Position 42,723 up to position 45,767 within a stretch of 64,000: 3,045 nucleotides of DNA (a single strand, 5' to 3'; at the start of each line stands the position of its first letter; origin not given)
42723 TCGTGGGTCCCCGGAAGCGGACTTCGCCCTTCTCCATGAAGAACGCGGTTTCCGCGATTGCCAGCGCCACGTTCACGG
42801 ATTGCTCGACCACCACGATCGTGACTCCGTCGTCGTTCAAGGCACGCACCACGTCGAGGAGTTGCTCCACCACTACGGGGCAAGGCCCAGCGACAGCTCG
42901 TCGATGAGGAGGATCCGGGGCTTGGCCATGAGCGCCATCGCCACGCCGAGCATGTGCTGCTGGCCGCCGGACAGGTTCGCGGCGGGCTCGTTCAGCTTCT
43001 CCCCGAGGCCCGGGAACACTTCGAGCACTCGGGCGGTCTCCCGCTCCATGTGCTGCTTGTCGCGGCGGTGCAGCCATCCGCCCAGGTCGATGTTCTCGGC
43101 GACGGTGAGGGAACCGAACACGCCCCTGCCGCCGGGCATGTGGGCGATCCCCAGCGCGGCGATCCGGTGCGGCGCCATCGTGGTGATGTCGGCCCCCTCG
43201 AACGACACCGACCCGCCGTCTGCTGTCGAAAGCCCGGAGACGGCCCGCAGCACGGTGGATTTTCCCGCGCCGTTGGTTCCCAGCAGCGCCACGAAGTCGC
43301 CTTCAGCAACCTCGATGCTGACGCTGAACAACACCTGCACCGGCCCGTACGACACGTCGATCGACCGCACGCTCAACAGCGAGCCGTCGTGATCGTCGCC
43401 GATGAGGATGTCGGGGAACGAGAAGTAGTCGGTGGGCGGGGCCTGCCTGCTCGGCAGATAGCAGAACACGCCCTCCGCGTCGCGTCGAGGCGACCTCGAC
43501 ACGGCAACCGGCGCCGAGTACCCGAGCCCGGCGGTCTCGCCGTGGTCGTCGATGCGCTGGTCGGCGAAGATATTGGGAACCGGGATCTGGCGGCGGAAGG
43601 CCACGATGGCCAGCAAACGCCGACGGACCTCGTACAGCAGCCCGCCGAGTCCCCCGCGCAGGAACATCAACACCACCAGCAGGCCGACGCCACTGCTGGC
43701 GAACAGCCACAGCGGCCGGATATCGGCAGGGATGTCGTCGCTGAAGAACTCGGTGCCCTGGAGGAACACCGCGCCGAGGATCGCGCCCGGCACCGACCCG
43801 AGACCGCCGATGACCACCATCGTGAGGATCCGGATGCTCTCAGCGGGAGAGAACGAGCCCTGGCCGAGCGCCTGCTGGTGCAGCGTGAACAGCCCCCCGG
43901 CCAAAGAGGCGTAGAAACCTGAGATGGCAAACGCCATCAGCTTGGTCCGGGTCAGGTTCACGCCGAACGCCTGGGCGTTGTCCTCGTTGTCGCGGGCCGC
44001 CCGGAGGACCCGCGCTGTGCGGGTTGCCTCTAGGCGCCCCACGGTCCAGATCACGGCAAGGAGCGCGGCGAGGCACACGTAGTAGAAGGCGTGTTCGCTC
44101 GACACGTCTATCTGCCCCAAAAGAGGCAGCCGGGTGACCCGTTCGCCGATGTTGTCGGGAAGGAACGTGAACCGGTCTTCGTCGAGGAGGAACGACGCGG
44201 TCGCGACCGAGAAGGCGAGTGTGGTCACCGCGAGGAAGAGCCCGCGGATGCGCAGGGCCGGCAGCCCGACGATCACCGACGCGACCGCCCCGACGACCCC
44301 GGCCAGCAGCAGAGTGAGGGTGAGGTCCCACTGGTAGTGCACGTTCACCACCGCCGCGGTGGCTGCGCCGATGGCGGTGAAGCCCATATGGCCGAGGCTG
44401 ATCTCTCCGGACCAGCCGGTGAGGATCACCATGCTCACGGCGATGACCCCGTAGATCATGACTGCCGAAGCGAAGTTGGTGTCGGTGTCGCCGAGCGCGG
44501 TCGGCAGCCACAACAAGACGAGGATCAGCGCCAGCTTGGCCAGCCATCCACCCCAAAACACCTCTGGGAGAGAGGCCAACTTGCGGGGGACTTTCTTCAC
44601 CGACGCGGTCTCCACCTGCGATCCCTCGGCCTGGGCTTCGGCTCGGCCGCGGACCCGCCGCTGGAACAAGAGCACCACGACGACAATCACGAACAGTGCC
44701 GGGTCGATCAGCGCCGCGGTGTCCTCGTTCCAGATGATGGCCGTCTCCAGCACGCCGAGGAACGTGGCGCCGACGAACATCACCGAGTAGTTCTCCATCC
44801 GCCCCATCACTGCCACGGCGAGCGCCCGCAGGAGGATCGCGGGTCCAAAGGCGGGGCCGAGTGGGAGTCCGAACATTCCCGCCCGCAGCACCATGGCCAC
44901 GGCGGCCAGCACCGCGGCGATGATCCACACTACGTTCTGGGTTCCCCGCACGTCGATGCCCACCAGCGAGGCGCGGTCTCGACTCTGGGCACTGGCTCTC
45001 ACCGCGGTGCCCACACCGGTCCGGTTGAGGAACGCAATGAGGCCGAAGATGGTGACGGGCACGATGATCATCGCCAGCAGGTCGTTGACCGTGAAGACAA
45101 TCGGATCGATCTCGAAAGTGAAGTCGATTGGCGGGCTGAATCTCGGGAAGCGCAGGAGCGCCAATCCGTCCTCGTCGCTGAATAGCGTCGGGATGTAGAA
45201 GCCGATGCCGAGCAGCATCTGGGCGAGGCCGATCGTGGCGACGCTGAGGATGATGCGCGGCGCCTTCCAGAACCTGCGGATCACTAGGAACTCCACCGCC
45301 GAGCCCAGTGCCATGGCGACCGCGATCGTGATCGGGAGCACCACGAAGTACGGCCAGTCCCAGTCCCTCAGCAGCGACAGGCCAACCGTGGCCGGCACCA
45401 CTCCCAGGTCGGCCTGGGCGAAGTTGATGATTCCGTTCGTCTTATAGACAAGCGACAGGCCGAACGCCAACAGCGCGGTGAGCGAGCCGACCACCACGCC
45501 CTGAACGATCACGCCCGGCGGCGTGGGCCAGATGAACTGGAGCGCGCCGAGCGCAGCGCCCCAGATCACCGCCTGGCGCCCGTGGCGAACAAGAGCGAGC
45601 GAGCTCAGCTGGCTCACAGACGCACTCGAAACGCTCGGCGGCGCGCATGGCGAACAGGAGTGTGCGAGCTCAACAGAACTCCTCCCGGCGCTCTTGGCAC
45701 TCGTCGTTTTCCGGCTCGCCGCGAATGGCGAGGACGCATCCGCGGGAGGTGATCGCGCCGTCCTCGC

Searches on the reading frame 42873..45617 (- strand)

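Call 18: search_protein_families(library=pfam, proteins=[window:42873-45617:-], max_evalue=0.001)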
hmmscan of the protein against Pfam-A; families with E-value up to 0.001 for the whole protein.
window:42873-45617:- (914 aa): 3 families
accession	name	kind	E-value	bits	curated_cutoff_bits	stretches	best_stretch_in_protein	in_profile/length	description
PF02653.21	BPD_transp_2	-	8.2e-58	196.1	26.8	2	381-620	4-240/269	Branched-chain amino acid transport system / permease component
PF00005.33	ABC_tran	-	5.6e-24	85.7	25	1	765-907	3-134/137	ABC transporter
PF13304.12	AAA_21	-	1.5e-07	32.2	27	0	775-802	1-31/304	AAA domain, putative AbiEii toxin, Type IV TA system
